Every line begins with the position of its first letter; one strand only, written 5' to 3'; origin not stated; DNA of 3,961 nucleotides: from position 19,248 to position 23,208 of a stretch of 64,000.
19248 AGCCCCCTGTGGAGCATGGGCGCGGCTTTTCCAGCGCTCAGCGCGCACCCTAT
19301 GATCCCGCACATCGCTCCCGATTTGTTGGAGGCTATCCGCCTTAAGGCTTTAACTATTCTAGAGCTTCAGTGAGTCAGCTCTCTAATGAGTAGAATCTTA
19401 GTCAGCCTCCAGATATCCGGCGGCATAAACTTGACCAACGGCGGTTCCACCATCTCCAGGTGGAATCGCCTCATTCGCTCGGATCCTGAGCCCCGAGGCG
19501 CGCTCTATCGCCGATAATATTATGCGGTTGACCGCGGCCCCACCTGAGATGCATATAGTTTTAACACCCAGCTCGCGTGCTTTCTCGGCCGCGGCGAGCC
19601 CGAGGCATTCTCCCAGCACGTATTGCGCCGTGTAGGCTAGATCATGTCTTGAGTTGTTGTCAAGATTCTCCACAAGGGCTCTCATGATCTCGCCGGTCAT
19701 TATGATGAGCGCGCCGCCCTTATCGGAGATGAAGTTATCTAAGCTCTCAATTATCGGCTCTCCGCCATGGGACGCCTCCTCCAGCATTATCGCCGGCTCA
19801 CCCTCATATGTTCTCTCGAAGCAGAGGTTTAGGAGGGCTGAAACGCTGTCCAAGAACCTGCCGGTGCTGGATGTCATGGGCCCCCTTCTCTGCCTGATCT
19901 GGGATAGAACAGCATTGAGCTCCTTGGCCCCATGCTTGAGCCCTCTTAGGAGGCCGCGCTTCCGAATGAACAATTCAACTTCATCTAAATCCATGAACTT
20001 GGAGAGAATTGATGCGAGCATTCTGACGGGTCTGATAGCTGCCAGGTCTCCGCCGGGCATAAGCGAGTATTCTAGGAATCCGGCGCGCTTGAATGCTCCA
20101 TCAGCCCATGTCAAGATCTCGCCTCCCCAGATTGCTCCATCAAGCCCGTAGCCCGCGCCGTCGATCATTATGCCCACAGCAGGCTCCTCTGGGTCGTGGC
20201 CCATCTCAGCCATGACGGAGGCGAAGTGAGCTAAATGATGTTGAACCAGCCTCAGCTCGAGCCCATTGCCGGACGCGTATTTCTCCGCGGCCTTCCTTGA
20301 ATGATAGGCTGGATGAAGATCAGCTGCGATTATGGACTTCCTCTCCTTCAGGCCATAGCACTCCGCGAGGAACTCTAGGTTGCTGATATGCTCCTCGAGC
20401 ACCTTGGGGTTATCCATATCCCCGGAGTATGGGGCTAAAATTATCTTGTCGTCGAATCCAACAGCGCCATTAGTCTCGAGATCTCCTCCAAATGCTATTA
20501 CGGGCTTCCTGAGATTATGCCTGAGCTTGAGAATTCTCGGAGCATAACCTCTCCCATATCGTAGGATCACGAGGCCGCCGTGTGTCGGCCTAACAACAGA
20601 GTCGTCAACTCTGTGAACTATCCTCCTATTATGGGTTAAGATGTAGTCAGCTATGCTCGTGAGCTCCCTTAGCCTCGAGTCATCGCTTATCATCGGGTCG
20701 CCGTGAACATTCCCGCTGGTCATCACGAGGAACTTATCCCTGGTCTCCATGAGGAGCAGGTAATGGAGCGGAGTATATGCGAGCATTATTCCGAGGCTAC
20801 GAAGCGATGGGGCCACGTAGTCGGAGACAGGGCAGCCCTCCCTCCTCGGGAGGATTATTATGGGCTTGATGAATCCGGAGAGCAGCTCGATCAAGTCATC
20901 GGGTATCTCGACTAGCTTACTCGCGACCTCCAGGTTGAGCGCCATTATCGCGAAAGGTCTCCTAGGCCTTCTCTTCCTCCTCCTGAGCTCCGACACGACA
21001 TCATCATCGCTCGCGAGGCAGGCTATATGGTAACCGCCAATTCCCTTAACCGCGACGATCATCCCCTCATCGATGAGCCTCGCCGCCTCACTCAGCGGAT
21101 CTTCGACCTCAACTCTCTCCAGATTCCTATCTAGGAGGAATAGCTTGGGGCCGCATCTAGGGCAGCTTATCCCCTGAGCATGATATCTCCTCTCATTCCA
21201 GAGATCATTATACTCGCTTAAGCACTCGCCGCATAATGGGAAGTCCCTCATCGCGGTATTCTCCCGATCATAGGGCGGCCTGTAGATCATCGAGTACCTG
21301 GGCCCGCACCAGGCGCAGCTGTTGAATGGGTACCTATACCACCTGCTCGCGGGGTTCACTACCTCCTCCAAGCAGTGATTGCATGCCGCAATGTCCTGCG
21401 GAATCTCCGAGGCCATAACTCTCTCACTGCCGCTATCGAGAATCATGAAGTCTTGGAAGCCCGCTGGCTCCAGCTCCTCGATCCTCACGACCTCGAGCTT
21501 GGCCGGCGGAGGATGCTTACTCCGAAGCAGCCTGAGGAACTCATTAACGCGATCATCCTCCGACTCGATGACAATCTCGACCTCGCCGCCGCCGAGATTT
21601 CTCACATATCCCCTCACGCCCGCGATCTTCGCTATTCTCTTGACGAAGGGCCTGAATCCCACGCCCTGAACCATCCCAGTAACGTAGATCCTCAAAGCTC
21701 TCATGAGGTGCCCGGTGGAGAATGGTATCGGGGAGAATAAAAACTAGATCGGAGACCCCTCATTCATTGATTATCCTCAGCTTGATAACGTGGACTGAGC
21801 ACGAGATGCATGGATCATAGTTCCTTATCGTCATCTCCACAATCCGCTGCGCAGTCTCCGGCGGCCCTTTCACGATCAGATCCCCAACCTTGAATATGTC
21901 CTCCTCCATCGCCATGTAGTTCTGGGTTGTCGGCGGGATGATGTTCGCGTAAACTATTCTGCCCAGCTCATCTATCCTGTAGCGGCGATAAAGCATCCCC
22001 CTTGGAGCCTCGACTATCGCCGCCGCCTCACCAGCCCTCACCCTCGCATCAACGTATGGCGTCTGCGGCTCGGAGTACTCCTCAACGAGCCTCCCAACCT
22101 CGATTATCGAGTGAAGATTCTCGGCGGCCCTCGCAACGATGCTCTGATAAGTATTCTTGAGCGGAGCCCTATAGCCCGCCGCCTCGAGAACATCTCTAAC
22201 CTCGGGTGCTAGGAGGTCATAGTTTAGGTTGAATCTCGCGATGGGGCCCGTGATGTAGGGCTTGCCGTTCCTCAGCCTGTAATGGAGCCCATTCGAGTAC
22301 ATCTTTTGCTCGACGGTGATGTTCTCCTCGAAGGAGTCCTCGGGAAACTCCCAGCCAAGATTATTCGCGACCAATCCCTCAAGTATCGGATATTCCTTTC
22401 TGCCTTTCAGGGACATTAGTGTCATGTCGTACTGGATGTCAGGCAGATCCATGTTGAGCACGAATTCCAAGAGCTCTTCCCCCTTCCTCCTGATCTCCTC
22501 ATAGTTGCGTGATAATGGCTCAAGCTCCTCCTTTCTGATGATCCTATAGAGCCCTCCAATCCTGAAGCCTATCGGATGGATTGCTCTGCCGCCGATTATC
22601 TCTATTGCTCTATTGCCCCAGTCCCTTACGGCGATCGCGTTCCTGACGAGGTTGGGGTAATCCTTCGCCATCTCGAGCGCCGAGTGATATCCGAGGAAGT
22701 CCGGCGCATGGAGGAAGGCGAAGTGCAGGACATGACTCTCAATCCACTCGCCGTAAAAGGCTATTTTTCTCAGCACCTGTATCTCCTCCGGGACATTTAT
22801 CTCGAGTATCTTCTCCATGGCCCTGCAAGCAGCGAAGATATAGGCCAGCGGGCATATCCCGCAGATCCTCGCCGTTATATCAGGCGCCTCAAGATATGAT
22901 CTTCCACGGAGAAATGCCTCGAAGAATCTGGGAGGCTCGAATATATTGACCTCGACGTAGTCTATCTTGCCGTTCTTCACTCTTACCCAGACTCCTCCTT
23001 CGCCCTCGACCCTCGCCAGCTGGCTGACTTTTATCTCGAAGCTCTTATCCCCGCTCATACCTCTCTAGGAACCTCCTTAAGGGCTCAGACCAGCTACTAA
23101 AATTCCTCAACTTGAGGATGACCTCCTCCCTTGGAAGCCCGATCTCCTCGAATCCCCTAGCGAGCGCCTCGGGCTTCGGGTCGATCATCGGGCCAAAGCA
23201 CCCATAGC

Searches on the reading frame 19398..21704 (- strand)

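Call 45: search_protein_families(library=pfam, proteins=[window:19398-21704:-], max_evalue=0.00001)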
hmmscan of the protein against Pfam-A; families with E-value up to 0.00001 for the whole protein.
window:19398-21704:- (768 aa): 5 families
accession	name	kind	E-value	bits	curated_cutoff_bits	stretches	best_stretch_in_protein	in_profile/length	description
PF22521.2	HypF_C_2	-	1.3e-53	182.7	27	1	511-758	1-241/241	Carbamoyltransferase, Kae1-like Domain, second subdomain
PF01300.24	Sua5_yciO_yrdC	-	1.7e-36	125.8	25.1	1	210-384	2-178/178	Telomere recombination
PF07503.17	zf-HYPF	-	1.1e-27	96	23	2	157-190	1-33/34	HypF finger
PF17788.7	HypF_C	-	9.3e-24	84.4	23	1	399-500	3-99/99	HypF Kae1-like domain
PF00708.24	Acylphosphatase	-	6.7e-22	78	22.5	1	5-88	2-85/85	Acylphosphatase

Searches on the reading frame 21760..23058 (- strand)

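Call 45: search_protein_families(library=pfam, proteins=[window:21760-23058:-], max_evalue=0.00001)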
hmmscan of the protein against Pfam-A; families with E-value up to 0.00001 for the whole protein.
window:21760-23058:- (432 aa): 1 family
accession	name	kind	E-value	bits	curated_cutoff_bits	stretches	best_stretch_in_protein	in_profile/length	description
PF00374.24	NiFeSe_Hases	-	5.7e-29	101.9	25.8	2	44-130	1-87/508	Nickel-dependent hydrogenase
